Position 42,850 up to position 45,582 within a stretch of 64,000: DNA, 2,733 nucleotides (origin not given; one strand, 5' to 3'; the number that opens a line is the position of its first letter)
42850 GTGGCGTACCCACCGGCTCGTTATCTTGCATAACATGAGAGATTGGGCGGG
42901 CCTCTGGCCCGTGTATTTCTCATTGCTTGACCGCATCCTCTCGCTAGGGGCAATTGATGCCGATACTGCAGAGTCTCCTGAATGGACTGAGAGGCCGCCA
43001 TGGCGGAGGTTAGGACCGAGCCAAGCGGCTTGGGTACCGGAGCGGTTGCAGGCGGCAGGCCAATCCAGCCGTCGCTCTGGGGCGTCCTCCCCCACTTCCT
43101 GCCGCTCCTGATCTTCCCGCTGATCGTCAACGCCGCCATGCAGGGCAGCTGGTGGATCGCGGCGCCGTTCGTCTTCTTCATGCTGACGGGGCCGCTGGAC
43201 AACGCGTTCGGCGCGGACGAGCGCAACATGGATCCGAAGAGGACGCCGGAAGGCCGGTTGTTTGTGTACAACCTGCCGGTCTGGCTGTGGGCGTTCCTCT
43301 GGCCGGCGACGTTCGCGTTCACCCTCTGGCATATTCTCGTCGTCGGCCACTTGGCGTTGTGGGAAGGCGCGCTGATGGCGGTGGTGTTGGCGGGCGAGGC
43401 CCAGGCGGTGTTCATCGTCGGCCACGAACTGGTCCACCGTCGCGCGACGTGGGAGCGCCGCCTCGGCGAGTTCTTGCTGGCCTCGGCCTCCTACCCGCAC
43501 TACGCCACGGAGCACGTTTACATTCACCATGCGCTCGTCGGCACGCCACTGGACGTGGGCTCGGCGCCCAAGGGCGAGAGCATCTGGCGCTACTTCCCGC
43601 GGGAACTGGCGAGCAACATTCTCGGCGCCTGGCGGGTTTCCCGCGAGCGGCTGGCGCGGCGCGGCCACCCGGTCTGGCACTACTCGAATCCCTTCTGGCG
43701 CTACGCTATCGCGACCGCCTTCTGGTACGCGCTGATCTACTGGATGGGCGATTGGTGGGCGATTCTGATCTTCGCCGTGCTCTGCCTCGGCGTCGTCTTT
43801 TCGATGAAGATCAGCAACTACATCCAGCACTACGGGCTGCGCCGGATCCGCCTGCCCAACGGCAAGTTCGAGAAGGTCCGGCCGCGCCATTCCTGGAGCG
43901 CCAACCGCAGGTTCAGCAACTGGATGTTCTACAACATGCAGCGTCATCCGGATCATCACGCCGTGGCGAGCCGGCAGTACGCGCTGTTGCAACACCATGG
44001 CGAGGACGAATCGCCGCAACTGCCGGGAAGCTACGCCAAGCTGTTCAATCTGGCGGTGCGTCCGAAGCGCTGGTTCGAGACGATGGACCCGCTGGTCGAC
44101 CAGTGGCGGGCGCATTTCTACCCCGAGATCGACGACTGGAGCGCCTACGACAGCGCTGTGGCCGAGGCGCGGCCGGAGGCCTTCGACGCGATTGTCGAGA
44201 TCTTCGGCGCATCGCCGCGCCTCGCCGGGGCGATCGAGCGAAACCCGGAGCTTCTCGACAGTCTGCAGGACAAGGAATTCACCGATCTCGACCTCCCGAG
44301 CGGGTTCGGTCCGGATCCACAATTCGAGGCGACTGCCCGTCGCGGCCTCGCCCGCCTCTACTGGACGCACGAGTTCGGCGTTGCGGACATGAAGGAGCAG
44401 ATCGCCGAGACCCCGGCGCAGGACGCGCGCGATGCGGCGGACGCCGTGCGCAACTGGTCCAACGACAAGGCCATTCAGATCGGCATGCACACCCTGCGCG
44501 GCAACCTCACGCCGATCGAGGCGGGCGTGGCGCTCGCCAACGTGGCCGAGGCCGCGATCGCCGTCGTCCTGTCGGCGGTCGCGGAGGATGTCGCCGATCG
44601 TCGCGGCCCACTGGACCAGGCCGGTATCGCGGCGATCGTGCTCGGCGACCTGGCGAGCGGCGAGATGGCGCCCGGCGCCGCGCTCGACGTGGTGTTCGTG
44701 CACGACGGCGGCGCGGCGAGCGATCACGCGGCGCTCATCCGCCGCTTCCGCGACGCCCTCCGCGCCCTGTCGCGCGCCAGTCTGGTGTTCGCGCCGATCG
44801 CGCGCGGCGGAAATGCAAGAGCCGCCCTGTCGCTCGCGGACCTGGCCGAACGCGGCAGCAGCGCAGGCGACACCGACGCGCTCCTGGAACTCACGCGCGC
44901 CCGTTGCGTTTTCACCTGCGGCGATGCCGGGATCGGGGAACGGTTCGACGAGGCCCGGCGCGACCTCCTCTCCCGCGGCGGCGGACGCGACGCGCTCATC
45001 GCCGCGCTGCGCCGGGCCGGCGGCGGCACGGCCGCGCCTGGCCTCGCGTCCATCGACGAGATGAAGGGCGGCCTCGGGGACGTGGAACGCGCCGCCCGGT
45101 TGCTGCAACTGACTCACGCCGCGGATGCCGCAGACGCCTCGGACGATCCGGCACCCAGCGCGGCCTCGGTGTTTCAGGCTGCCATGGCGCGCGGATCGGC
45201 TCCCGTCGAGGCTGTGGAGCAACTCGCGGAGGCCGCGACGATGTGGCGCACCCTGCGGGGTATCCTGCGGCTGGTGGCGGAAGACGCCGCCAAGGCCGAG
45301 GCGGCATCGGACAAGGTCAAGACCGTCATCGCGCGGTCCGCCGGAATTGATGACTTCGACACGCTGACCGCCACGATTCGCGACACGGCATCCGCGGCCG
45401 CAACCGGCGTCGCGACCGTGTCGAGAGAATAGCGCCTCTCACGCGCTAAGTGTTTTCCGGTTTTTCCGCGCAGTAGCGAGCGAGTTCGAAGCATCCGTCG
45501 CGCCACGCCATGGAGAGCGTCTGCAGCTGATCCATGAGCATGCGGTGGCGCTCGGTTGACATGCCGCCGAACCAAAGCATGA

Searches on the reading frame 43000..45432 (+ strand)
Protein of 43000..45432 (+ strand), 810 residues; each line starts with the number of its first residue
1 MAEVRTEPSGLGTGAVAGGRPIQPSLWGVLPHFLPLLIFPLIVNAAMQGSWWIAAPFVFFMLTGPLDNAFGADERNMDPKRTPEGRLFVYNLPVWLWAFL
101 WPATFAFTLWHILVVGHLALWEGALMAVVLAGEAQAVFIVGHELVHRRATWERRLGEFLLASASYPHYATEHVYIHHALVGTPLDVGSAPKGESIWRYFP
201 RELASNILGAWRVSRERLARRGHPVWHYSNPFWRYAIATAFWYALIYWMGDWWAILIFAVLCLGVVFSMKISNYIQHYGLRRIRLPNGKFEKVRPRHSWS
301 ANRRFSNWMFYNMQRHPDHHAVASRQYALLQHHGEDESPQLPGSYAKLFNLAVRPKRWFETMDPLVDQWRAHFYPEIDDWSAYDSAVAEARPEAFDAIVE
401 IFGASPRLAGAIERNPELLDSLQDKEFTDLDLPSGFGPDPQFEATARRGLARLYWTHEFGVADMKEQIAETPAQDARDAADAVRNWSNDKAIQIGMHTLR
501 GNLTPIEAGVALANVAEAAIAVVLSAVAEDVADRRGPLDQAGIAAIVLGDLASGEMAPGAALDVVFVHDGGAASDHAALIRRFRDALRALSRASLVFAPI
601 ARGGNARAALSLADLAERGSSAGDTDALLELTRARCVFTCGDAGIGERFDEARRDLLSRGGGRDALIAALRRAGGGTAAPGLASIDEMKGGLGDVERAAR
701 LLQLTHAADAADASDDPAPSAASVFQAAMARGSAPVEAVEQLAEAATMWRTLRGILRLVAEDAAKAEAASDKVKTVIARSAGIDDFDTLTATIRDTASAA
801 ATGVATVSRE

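Call 12: search_protein_families(library=pfam, proteins=[window:43000-45432:+], max_evalue=0.001)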
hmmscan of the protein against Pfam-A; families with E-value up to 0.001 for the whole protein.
window:43000-45432:+ (810 aa): 2 families
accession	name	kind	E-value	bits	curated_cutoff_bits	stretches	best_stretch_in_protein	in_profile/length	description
PF00487.30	FA_desaturase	-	1.8e-24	87.3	29.7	1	121-347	3-248/253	Fatty acid desaturase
PF03710.21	GlnE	-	1.5e-10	41.4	24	1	463-574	46-161/252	Glutamate-ammonia ligase adenylyltransferase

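Call 48: find_homologous_proteins(query=window:43000-45432:+)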
Query window:43000-45432:+ (810 aa): 928 proteins with E <= 0.001 among 8000 candidates; the best 120 are listed.
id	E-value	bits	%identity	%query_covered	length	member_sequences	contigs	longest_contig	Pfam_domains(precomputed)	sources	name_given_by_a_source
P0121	0.0e+0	1728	94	100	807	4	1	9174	PF03710.22,PF00487.31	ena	-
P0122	0.0e+0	1613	88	100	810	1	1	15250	PF03710.22,PF00487.31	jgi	-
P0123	0.0e+0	1416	77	98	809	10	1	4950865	PF03710.22,PF00487.31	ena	-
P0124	0.0e+0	1411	76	100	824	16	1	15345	PF03710.22,PF00487.31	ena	-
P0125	0.0e+0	1406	76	100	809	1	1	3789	PF03710.22,PF00487.31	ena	-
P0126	0.0e+0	1402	77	98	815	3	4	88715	PF03710.22,PF00487.31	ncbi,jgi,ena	-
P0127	0.0e+0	1388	76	100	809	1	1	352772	PF03710.22,PF00487.31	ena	-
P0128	0.0e+0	1384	77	98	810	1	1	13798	PF03710.22,PF00487.31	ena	-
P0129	0.0e+0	1383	76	98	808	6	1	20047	PF03710.22,PF00487.31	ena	-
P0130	0.0e+0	1328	72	100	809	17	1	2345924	PF03710.22,PF00487.31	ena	-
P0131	0.0e+0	1266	71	100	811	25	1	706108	PF03710.22,PF00487.31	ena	-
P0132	0.0e+0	1254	70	97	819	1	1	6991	PF03710.22,PF00487.31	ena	-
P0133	0.0e+0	1253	69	98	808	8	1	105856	PF03710.22,PF00487.31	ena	-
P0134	0.0e+0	1251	68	100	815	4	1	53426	PF03710.22,PF00487.31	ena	-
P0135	0.0e+0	1237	69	97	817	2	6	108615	PF03710.22,PF00487.31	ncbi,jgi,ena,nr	ncbi:MAG: fatty acid desaturase [Defluviicoccus sp.]|nr:fatty acid desaturase [Defluviicoccus sp.]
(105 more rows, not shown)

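Call 51: search_solved_structures(query=A2, max_evalue=0.01, show_alignments=2)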
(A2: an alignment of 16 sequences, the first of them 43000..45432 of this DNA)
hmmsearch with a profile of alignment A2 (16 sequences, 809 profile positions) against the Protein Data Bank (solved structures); distinct sequences matched with E-value up to 0.01: 4.
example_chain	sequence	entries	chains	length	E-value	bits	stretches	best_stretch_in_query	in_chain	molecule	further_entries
8f6t_A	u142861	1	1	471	1.1e-62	215.2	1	54-368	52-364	Alkane 1-monooxygenase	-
8sbb_A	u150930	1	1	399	1.7e-52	181.6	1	49-365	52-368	Alkane 1-monooxygenase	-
3k7d_A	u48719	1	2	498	6.8e-18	67.1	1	463-748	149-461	Glutamate-ammonia-ligase adenylyltransferase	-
1v4a_A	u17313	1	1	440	0.00051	21.2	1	548-796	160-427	Glutamate-ammonia-ligase adenylyltransferase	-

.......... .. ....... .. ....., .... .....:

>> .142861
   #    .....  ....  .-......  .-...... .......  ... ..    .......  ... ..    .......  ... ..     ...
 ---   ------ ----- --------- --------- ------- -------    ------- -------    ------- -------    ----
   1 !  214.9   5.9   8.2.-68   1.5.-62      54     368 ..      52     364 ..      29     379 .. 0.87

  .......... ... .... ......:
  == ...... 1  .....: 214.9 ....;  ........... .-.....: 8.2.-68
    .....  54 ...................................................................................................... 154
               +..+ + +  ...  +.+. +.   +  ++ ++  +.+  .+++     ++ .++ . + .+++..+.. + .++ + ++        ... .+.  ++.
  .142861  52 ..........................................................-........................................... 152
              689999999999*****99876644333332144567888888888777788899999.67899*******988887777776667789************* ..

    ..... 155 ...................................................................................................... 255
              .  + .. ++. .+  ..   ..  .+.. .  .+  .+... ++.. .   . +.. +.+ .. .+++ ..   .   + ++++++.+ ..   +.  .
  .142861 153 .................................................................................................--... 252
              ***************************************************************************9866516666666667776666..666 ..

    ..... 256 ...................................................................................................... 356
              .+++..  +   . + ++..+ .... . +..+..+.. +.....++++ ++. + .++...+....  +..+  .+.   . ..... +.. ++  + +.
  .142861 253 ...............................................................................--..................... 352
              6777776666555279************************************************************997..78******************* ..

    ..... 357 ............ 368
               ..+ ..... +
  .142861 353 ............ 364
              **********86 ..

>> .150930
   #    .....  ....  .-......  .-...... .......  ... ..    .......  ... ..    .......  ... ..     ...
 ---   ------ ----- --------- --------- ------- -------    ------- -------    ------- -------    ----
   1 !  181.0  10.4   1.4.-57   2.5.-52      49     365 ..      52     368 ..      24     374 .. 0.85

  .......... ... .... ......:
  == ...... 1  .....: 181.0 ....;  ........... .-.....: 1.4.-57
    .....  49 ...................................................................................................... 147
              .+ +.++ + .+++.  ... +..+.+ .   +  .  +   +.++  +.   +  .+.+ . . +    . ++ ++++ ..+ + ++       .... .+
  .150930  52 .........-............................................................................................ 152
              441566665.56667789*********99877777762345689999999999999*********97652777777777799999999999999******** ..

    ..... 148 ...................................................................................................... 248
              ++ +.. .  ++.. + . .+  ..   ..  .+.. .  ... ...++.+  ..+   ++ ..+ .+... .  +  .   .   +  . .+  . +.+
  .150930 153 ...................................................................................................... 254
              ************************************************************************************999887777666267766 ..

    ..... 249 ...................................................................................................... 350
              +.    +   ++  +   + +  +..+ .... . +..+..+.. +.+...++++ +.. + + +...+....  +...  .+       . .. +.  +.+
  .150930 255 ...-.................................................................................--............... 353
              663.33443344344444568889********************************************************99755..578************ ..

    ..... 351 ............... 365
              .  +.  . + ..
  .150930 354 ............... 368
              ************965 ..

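Call 61: predict_structure(alignment_id=A2)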
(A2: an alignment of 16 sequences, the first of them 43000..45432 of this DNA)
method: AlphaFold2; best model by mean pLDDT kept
length: 810 residues; sequences in the alignment: 16
mean_pLDDT: 67.7   pTM: 0.59
mean pLDDT of the five models: 67.7, 66.5, 65.3, 59.8, 58.5
residues with pLDDT >= 90: 62; 70-90: 345; 50-70: 218; < 50: 185
segments of 3 or more residues with pLDDT < 50: 1-42, 44-46, 49-51, 70-76, 166-192, 273-362, 675-682, 711-713
pLDDT, mean of each block of 10 residues (from residue 1): 27 28 40 46 48 53 53 48 58 65 68 63 65 64 63 72 56 35 38 56 59 66 73 70 76 73 61 44 30 34 39 43 41 44 46 44 52 59 66 76 86 85 64 72 83 81 86 86 92 89 89 93 92 77 89 86 88 81 91 88 70 74 72 89 87 81 82 54 60 83 71 66 86 85 89 87 74 87 86 84 81
secondary structure, 60 per line:
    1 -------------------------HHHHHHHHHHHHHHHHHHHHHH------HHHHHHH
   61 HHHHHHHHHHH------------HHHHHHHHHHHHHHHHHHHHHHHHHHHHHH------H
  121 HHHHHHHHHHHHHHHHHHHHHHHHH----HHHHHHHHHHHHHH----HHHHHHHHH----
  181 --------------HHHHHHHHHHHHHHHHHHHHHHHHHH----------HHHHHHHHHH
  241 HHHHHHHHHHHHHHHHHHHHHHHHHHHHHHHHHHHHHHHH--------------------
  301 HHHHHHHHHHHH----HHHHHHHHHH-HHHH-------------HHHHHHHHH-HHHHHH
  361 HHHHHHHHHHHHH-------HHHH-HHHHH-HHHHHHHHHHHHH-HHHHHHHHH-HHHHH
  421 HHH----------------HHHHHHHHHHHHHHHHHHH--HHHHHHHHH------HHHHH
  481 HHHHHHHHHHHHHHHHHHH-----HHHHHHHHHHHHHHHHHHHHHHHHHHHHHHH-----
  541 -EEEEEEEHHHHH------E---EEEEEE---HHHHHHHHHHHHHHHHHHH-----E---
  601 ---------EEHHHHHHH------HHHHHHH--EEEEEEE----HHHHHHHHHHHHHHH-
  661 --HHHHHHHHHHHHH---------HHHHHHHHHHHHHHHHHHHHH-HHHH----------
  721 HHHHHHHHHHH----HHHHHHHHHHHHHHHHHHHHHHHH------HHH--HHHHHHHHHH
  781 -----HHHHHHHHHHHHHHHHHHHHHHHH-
elements in order (helices of 4 or more, strands of 3 or more residues): H26-47 H54-71 H84-113 H120-145 H150-163 H168-176 H195-220 H231-280 H301-312 H317-326 H328-331 H345-353 H355-373 H381-384 H386-390 H392-404 H406-414 H416-423 H440-458 H461-469 H476-499 H505-535 E542-548 H549-553 E564-569 H573-591 H612-618 H625-631 E634-640 H645-659 H663-675 H685-705 H707-710 H721-731 H736-759 H771-780 H786-809

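Call 77: fold_search(model_id=the predicted structure, library=pdb)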
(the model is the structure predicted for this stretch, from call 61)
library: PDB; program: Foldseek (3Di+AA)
matches with E <= 10: 246; with E <= 0.001: 6
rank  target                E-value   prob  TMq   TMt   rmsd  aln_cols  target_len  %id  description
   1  1v4a                  1.1e-09  1.00  0.39  0.69   5.0       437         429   15  Structure of the N-terminal Domain of Escherichia coli Glutamine Synthetase adenylyltransferase (released 2004-07-27)
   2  3k7d_B                6.2e-09  1.00  0.35  0.54   7.6       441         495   19  C-terminal (adenylylation) domain of E.coli Glutamine Synthetase Adenylyltransferase (released 2009-12-15)
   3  3k7d_A                1.1e-08  1.00  0.35  0.55   8.2       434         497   20  C-terminal (adenylylation) domain of E.coli Glutamine Synthetase Adenylyltransferase (released 2009-12-15)
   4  8f6t                  4.4e-07  1.00  0.27  0.45   8.9       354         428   31  Cryo-EM structure of alkane 1-monooxygenase AlkB-AlkG complex from Fontimonas thermophila (released 2023-04-05)
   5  8sbb_A                3.4e-06  1.00  0.26  0.47   8.6       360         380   29  Cryo-EM structure of FtAlkB (released 2023-04-26)
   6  6yx5_B                3.0e-04  1.00  0.26  0.53   7.4       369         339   14  Structure of DrrA from Legionella pneumophilia in complex with human Rab8a (released 2020-12-23)
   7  2xwu_B                7.2e-02  0.25  0.12  0.11  24.3       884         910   10  CRYSTAL STRUCTURE OF IMPORTIN 13 - UBC9 COMPLEX (released 2010-12-29)
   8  6gx9_B                8.8e-02  0.21  0.12  0.12  26.2       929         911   10  Crystal structure of the TNPO3 - CPSF6 RSLD complex (released 2019-03-13)
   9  9e8o_U                9.5e-02  0.16  0.11  0.11  30.5       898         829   10  Nub1/Fat10-processing human 26S proteasome bound to Txnl1 with Rpt2 at top of spiral staircase and partially unfolded  (released 2024-12-04)
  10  9qop_A                1.1e-01  0.20  0.13  0.12  24.3       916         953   10  Binary complex of human Importin-9 with one homodimer of Akirin-2 (released 2026-01-28)
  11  9qoo_A                1.3e-01  0.11  0.09  0.09  25.9       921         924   10  Composite model: Ternary complex of the human 20S proteasome in complex with Importin-9 and two homodimers of Akirin-2 (released 2026-01-28)
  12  7pw8_A                1.4e-01  0.11  0.10  0.07  27.4       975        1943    8  Human SMG1-8-9 kinase complex bound to AMPPNP (released 2021-12-01)
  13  6n1z_A                1.4e-01  0.13  0.10  0.09  24.3       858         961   10  Importin-9 bound to H2A-H2B (released 2019-03-20)
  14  5ve8_A                1.7e-01  0.12  0.10  0.09  29.9       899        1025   11  Crystal structure of full-length Kluyveromyces lactis Kap123 with histone H3 1-28 (released 2017-11-01)
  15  9cgc_N                2.4e-01  0.16  0.12  0.11  31.4       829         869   11  Yeast 26S proteasome non-substrate-engaged (S1 state) (released 2025-07-09)
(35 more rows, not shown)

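Call 82: search_protein_families(library=ncbifam, proteins=[window:43000-45432:+], max_evalue=0.001)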
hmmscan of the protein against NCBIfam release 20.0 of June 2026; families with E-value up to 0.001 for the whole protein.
window:43000-45432:+ (810 aa): 3 families
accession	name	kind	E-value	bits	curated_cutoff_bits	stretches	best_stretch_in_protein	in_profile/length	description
NF010706.0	PRK14108.1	equivalog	7.8e-27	93.3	724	2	473-570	632-729/986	bifunctional [glutamine synthetase] adenylyltransferase/[glutamine synthetase]-adenylyl-L-tyrosine phosphorylase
NF008292.0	PRK11072.1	equivalog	2e-14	52.6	487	1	381-570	540-710/946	bifunctional [glutamate--ammonia ligase]-adenylyl-L-tyrosine phosphorylase/[glutamate--ammonia-ligase] adenylyltransferase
NF010707.0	PRK14109.1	equivalog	1.5e-10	39.9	625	1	473-785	655-980/1010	bifunctional [glutamine synthetase] adenylyltransferase/[glutamine synthetase]-adenylyl-L-tyrosine phosphorylase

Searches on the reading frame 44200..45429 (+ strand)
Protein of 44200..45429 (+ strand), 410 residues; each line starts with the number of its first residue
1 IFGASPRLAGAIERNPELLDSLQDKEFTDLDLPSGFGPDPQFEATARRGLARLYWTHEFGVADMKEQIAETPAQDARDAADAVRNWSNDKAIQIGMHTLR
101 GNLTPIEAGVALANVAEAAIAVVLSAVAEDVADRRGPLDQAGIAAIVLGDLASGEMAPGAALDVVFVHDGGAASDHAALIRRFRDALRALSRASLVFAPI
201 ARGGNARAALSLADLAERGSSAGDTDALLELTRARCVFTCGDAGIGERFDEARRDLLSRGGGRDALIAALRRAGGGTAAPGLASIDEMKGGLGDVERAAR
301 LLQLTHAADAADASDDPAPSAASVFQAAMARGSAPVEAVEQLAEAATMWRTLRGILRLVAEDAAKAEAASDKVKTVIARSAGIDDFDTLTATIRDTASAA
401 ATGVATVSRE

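Call 52: search_solved_structures(query=window:44200-45429:+, max_evalue=0.01, show_alignments=1)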
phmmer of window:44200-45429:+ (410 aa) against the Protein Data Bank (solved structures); distinct sequences matched with E-value up to 0.01: 1.
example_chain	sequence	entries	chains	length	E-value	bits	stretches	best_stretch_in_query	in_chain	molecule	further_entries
3k7d_A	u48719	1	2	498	0.0025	20.6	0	63-259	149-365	Glutamate-ammonia-ligase adenylyltransferase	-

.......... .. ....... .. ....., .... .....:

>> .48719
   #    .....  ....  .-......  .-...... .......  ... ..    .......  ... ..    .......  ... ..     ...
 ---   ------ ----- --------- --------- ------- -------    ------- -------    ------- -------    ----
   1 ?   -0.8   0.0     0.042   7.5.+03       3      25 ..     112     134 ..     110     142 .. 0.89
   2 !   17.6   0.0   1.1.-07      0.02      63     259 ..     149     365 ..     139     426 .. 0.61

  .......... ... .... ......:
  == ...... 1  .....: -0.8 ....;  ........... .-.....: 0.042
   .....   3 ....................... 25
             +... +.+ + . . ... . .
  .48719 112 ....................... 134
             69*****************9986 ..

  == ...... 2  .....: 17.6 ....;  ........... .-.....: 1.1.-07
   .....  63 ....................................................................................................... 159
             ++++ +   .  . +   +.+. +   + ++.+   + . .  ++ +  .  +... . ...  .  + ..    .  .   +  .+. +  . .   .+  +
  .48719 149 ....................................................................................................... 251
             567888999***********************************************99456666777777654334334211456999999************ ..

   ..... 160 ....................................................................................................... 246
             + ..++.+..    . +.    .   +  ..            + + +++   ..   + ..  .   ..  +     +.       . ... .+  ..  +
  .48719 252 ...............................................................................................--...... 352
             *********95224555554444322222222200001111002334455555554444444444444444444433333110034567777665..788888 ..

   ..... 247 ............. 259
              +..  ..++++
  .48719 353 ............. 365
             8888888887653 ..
